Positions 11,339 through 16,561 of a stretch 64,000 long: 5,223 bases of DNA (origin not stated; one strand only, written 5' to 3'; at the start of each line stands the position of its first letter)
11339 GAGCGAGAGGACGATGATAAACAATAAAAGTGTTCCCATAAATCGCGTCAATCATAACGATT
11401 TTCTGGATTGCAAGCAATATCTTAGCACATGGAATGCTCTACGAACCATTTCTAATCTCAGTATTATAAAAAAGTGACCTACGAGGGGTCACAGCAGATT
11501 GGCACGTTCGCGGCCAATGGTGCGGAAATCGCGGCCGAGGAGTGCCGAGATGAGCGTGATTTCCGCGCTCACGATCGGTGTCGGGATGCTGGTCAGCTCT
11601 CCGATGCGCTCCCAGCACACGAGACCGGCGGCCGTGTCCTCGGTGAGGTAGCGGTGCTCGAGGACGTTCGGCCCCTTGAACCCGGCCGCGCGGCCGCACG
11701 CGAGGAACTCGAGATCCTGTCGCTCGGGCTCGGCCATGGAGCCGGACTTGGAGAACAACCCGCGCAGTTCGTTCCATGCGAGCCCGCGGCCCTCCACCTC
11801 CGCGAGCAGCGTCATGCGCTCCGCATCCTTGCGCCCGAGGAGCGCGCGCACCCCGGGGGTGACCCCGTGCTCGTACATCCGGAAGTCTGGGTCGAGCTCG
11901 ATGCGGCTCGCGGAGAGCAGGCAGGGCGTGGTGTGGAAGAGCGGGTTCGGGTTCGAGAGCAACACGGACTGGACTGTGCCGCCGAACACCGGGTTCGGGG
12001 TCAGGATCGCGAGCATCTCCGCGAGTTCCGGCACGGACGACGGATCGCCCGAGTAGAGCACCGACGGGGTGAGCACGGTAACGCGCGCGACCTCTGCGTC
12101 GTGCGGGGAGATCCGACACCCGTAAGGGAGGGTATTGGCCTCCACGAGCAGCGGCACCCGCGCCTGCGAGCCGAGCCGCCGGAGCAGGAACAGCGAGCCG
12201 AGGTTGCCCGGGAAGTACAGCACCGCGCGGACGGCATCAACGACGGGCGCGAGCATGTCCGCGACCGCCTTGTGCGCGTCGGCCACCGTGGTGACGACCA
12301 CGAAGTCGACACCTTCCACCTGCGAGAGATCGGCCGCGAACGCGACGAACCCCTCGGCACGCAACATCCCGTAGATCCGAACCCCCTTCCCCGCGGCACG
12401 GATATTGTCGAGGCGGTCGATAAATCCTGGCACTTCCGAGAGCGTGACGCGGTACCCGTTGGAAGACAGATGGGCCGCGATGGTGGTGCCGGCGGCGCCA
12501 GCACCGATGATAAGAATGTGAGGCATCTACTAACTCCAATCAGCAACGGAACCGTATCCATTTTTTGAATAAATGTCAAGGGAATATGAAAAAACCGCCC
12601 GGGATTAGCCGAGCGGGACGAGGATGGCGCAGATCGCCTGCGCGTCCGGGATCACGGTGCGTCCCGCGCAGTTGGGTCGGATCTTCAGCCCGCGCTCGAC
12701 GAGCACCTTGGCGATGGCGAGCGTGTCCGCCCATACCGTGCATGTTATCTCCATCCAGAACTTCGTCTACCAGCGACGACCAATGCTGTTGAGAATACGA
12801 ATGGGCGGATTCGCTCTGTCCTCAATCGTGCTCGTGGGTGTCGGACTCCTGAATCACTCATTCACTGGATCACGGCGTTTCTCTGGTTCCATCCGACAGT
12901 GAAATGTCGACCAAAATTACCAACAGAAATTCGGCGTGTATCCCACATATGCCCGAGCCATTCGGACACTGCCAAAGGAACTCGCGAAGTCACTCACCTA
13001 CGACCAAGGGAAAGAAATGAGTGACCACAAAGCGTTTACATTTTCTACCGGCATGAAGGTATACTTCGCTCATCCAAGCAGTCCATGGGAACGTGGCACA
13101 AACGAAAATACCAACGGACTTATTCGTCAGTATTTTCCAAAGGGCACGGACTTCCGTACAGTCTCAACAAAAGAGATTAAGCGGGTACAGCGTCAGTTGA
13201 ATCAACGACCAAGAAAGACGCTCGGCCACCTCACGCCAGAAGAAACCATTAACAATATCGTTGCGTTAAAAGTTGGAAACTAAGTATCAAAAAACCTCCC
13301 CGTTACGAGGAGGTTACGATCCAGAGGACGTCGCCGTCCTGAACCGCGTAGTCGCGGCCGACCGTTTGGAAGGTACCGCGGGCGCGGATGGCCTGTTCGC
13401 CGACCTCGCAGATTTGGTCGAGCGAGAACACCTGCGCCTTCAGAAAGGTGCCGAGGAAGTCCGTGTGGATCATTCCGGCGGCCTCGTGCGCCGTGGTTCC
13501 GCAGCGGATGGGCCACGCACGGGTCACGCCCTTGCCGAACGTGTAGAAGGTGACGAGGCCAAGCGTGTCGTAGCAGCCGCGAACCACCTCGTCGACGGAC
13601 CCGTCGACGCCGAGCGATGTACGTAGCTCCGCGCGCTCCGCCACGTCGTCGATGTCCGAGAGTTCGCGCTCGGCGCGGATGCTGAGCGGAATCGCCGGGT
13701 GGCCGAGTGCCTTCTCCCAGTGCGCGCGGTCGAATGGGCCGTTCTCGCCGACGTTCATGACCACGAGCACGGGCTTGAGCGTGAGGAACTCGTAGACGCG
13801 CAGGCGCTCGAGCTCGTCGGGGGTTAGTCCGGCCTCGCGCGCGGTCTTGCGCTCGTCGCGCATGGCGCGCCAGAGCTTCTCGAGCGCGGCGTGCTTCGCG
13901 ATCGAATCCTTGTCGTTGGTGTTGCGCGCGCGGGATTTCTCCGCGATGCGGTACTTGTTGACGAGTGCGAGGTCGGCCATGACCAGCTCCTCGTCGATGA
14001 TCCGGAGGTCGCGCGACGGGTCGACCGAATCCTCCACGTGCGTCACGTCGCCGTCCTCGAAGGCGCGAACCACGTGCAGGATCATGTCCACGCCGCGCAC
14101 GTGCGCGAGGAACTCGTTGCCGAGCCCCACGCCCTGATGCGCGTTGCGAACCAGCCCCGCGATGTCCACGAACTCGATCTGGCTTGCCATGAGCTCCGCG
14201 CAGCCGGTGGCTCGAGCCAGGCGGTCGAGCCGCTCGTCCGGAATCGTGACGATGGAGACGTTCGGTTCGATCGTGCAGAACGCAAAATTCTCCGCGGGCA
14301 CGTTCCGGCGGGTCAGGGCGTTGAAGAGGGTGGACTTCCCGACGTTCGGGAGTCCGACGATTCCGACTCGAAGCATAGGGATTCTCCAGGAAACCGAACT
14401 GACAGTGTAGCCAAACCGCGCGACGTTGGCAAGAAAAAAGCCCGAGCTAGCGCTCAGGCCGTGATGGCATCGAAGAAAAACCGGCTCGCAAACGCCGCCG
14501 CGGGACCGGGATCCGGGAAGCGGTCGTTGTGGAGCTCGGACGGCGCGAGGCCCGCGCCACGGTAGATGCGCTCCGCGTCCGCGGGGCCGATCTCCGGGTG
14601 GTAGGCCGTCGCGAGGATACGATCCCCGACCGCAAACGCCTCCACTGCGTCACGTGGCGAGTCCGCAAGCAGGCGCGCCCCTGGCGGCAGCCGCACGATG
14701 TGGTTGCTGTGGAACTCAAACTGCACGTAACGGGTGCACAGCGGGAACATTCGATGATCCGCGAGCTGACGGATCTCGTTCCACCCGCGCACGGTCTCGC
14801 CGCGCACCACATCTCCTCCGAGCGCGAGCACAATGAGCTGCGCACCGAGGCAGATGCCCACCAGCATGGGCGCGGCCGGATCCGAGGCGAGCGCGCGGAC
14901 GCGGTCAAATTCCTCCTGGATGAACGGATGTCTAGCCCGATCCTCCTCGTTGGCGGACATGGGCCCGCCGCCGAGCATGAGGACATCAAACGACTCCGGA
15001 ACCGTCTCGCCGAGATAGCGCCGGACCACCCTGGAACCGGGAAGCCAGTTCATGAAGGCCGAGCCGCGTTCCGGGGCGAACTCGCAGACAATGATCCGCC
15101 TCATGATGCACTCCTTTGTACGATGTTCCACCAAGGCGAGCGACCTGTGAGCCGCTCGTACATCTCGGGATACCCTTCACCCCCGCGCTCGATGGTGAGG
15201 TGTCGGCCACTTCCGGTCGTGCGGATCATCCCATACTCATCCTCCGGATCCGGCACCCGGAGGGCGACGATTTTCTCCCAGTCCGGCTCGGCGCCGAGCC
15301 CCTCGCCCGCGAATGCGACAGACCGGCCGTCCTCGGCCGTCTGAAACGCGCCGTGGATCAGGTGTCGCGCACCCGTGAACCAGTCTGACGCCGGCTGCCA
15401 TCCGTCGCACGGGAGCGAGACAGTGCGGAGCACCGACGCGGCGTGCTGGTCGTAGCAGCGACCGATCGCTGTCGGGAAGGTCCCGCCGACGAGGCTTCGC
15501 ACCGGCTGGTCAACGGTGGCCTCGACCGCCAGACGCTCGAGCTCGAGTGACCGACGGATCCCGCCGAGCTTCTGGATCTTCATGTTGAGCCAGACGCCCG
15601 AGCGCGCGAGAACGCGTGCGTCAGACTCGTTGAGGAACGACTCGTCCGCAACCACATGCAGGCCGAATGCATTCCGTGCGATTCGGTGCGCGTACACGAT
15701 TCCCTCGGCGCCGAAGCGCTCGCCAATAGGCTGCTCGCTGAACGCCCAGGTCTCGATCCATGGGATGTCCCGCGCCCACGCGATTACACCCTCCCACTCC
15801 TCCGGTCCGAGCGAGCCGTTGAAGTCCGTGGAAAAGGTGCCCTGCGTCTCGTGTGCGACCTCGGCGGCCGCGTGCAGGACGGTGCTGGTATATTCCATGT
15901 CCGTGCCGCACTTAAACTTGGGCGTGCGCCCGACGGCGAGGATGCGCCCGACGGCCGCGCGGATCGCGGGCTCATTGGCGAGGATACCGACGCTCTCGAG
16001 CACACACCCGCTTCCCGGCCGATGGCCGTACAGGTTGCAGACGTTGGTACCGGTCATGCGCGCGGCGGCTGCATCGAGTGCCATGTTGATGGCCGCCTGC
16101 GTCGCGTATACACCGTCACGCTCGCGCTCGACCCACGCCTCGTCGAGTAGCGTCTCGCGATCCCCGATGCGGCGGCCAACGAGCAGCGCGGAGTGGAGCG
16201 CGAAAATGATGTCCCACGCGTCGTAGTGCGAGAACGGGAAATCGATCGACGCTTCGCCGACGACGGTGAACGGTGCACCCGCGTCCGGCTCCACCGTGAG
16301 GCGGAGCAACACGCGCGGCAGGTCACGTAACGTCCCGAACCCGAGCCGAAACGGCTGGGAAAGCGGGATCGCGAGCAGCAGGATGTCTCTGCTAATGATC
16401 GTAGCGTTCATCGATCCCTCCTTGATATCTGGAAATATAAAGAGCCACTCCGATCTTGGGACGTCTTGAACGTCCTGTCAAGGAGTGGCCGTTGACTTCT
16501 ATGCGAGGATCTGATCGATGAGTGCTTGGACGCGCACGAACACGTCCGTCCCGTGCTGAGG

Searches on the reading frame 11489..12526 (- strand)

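Call 24: search_protein_families(library=pfam, proteins=[window:11489-12526:-], max_evalue=0.001)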
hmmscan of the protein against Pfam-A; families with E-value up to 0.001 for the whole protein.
window:11489-12526:- (345 aa): 4 families
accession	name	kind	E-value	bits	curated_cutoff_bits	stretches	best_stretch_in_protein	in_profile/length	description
PF02317.23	Octopine_DH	-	3.3e-27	95.8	30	1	184-329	4-149/150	NAD/NADP octopine/nopaline dehydrogenase, alpha-helical domain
PF02558.23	ApbA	-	2e-06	27.9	22.2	1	4-103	1-97/150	Ketopantoate reductase PanE/ApbA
PF01266.30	DAO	-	0.00018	21.6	27.9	1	4-31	2-29/353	FAD dependent oxidoreductase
PF13450.12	NAD_binding_8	-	0.00024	21.7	21.9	1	6-31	1-26/68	NAD(P)-binding Rossmann-like domain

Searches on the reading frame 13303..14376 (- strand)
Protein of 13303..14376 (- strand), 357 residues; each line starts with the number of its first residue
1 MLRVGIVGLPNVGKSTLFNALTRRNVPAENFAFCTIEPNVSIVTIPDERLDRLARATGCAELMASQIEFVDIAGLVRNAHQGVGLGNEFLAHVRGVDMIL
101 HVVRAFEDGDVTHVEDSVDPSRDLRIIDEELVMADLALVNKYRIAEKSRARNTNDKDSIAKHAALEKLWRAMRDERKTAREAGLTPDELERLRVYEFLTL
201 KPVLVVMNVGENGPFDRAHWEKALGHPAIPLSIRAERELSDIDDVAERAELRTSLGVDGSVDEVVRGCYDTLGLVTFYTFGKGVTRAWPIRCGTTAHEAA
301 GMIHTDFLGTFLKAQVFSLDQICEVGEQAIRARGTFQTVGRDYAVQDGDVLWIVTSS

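Call 24: search_protein_families(library=pfam, proteins=[window:13303-14376:-], max_evalue=0.001)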
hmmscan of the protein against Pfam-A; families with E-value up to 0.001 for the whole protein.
window:13303-14376:- (357 aa): 5 families
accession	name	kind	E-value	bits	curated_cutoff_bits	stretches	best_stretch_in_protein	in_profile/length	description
PF06071.19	YchF-GTPase_C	-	8.2e-24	84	27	1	274-352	1-80/84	Protein of unknown function (DUF933)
PF01926.29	MMR_HSR1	-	1.5e-22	80.3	21.9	1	3-114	1-92/113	50S ribosome-binding GTPase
PF02421.24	FeoB_N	-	2.8e-07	30.6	27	1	3-47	2-46/156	Ferrous iron transport protein B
PF02824.27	TGS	-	6.9e-05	23.3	22.2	1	290-355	13-60/60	TGS domain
PF00350.29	Dynamin_N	-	0.00058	20.4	27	0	4-38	1-35/168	Dynamin family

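Call 62: find_homologous_proteins(query=window:13303-14376:-)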
Query window:13303-14376:- (357 aa): 8000 proteins with E <= 0.001 among 8000 candidates; the best 120 are listed.
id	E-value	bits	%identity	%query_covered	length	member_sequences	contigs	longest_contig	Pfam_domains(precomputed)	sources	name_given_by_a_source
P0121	1.8e-235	798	100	100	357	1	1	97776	PF01926.30,PF02421.25,PF06071.20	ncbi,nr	ncbi:redox-regulated ATPase YchF [Candidatus Uhrbacteria bacterium]|nr:redox-regulated ATPase YchF [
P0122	8.9e-210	714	88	100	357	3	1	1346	PF02824.28,PF01926.30,PF02421.25,PF06071.20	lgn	-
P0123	6.3e-201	685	85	100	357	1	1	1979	PF02824.28,PF01926.30,PF02421.25,PF06071.20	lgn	-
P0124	7.0e-196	668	83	100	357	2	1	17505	PF02824.28,PF01926.30,PF02421.25,PF06071.20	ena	-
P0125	2.0e-192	657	81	100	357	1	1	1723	PF02824.28,PF01926.30,PF02421.25,PF06071.20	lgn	-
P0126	1.0e-158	546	68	100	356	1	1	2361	PF01926.30,PF02421.25,PF06071.20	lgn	-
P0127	2.6e-157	541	68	99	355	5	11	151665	PF02824.28,PF01926.30,PF02421.25,PF06071.20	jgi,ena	-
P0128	5.8e-153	527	64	100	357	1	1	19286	PF01926.30,PF02421.25,PF06071.20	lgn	-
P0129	7.7e-128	445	57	100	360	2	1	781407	PF01926.30,PF02421.25,PF06071.20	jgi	jgi:GTP-binding protein YchF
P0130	3.6e-127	442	56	100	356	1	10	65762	PF01926.30,PF02421.25,PF06071.20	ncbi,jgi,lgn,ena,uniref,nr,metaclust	ncbi:redox-regulated ATPase YchF [Candidatus Uhrbacteria bacterium CG_4_9_14_3_um_filter_50_9]|unire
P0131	8.8e-125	435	58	100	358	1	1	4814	PF02824.28,PF01926.30,PF02421.25,PF06071.20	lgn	-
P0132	1.6e-122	427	56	99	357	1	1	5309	PF01926.30,PF02421.25,PF06071.20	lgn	-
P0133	3.8e-122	426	55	99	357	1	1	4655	PF01926.30,PF02421.25,PF06071.20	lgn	-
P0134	1.7e-119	417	54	99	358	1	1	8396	PF01926.30,PF02421.25,PF06071.20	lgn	-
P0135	2.5e-96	341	-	-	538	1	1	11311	PF01926.30,PF02421.25,PF06071.20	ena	-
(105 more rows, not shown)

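Call 63: find_encoding_contigs(protein=P0127, flank=10000, max_places=1)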
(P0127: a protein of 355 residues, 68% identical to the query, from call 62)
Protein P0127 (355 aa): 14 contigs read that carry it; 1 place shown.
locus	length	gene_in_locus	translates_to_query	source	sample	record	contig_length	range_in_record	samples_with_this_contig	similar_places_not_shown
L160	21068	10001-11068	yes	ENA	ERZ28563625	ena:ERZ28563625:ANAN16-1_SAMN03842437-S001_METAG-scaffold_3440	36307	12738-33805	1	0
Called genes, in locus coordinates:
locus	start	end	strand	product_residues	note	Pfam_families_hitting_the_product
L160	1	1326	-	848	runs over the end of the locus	PF02861:Clp_N, PF00004:AAA, PF17871:AAA_lid_9, PF00158:Sigma54_activat, PF07724:AAA_2, PF07728:AAA_5, PF00004:AAA, PF10431:ClpB_D2-small, +7 more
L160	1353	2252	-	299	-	PF01435:Peptidase_M48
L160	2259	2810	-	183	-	PF04011:LemA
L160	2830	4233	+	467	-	PF02878:PGM_PMM_I, PF02879:PGM_PMM_II, PF02880:PGM_PMM_III, PF00408:PGM_PMM_IV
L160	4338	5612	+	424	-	PF00579:tRNA-synt_1b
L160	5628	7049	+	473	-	PF04107:GCS2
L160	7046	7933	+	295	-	-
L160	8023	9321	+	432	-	PF13378:MR_MLE_C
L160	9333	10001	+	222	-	PF00117:GATase, PF07722:Peptidase_C26 (faint)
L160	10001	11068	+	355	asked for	PF01926:MMR_HSR1, PF02421:FeoB_N (weak), PF02824:TGS (weak), PF06071:YchF-GTPase_C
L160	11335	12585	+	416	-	PF00682:HMGL-like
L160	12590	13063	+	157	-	-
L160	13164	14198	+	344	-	PF01266:DAO (weak), PF07992:Pyr_redox_2 (weak), PF02317:Octopine_DH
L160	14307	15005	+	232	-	-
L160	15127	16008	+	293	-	PF02661:Fic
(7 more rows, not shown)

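Call 64: find_encoding_contigs(protein=P0124, flank=10000, max_places=1)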
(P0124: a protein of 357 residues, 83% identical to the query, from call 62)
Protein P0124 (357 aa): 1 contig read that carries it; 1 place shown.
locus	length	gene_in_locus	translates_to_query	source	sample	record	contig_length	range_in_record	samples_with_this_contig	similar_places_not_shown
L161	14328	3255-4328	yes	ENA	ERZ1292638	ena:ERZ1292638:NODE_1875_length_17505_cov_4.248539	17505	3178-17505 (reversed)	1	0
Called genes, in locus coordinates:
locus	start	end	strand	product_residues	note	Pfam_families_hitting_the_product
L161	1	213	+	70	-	?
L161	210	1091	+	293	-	-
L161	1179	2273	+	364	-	-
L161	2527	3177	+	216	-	PF00117:GATase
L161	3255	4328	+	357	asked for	PF01926:MMR_HSR1, PF02421:FeoB_N (faint), PF02824:TGS (weak), PF06071:YchF-GTPase_C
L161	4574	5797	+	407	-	PF00682:HMGL-like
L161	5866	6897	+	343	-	PF02558:ApbA (weak), PF02317:Octopine_DH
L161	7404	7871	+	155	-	PF01029:NusB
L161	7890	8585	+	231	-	PF22935:RM44_endonuclase (faint), PF14622:Ribonucleas_3_3, PF00636:Ribonuclease_3, PF00035:dsrm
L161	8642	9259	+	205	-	-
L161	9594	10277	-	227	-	-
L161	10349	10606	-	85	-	-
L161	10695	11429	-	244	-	-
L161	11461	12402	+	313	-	PF24827:AstE_AspA_cat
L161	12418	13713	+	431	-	PF00587:tRNA-synt_2b, PF03129:HGTP_anticodon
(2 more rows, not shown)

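Call 65: find_encoding_contigs(protein=P0130, flank=10000, max_places=1)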
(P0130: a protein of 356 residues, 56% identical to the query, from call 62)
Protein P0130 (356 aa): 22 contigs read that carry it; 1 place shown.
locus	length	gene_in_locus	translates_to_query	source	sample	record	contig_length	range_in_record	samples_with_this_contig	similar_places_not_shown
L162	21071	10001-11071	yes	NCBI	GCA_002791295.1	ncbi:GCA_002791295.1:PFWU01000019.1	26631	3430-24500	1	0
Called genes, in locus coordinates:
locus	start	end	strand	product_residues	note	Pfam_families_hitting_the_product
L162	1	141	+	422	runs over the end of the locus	PF00070:Pyr_redox (faint), PF00890:FAD_binding_2 (weak), PF01266:DAO, PF01593:Amino_oxidase, PF01946:Thi4 (weak), PF07992:Pyr_redox_2 (weak), PF12831:FAD_oxidored (faint), PF13450:NAD_binding_8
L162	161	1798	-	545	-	PF01266:DAO (weak), PF13450:NAD_binding_8, PF01593:Amino_oxidase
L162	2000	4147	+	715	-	PF00270:DEAD, PF00271:Helicase_C, PF16124:RecQ_Zn_bind, PF09382:RQC, PF00570:HRDC, PF14493:HTH_40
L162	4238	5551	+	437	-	PF00579:tRNA-synt_1b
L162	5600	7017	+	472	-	PF04107:GCS2, PF03074:GCS (faint)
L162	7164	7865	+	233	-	-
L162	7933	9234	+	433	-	PF13378:MR_MLE_C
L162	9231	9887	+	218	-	PF00117:GATase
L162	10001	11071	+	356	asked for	PF01926:MMR_HSR1, PF02421:FeoB_N, PF06071:YchF-GTPase_C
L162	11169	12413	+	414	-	PF00682:HMGL-like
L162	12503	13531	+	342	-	PF02558:ApbA (weak), PF03807:F420_oxidored (faint), PF13450:NAD_binding_8 (faint), PF02317:Octopine_DH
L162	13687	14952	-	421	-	PF06508:QueC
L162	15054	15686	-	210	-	PF13599:Pentapeptide_4 (faint), PF25296:Decapeptide (faint), PF00805:Pentapeptide, PF13576:Pentapeptide_3 (weak)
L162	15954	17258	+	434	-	PF02397:Bac_transf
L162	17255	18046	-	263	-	PF01978:TrmB, PF09339:HTH_IclR (faint)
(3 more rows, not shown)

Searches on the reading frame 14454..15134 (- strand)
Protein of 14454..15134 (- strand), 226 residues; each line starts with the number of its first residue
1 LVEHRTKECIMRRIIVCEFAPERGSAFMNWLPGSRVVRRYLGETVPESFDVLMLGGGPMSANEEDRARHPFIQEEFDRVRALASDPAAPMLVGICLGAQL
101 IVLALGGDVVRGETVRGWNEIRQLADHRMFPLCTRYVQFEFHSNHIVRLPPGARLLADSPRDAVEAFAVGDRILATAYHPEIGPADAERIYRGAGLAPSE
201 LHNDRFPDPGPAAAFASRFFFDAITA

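Call 24: search_protein_families(library=pfam, proteins=[window:14454-15134:-], max_evalue=0.001)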
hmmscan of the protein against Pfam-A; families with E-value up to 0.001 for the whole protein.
window:14454-15134:- (226 aa): 2 families
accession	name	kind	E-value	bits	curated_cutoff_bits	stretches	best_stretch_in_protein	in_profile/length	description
PF00117.34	GATase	-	2.8e-12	47.2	22.8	1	47-184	41-175/190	Glutamine amidotransferase class-I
PF07722.19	Peptidase_C26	-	1.4e-05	25.4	20.5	0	87-181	105-219/219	Peptidase C26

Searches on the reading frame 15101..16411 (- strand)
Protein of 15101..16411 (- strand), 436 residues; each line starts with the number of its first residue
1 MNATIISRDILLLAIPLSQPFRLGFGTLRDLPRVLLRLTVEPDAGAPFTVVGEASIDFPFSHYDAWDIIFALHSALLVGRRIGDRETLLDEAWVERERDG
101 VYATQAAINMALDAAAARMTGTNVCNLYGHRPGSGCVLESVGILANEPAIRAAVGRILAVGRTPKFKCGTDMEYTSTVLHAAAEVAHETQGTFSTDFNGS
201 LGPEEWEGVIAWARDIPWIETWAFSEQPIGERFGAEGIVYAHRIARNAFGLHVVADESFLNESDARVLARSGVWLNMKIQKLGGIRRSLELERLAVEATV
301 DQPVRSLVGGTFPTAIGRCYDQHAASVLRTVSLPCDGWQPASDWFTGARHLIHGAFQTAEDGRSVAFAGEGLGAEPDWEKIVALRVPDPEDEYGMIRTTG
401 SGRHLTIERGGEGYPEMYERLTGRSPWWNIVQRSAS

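Call 24: search_protein_families(library=pfam, proteins=[window:15101-16411:-], max_evalue=0.001)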
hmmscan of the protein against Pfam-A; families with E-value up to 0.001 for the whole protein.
window:15101-16411:- (436 aa): 1 family
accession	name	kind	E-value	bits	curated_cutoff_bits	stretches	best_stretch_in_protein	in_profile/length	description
PF13378.12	MR_MLE_C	-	2.6e-09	37.6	29.4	1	163-379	17-218/219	Enolase C-terminal domain-like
